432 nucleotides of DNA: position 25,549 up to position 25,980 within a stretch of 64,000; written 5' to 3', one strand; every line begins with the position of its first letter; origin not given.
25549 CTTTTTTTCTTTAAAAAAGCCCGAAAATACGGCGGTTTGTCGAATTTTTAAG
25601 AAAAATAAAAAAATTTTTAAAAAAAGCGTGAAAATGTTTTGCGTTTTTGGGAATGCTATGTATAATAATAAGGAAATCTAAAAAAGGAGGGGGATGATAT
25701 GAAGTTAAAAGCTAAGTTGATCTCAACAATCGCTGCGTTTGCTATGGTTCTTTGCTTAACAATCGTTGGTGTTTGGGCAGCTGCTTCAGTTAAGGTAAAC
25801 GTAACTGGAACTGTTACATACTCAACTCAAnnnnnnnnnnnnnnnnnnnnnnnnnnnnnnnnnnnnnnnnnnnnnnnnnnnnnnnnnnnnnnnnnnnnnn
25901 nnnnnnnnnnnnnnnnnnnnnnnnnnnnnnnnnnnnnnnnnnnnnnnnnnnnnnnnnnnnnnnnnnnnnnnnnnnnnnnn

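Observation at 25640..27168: TasA-like secreted protein with outlier codon usage, paired with a dedicated SipW-type signal peptidase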

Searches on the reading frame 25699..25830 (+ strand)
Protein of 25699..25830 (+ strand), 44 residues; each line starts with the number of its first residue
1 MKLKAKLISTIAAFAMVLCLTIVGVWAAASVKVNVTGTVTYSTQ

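Call 84: search_protein_families(library=ncbifam, proteins=[window:25699-25830:+], max_evalue=10)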
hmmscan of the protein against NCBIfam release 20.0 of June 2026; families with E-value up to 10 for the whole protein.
window:25699-25830:+ (44 aa): 1 family
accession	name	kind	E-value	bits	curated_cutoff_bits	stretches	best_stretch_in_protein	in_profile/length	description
NF009650.0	PRK13183.1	equivalog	2.9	7.8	70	1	10-28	11-29/46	photosystem II reaction center protein PsbN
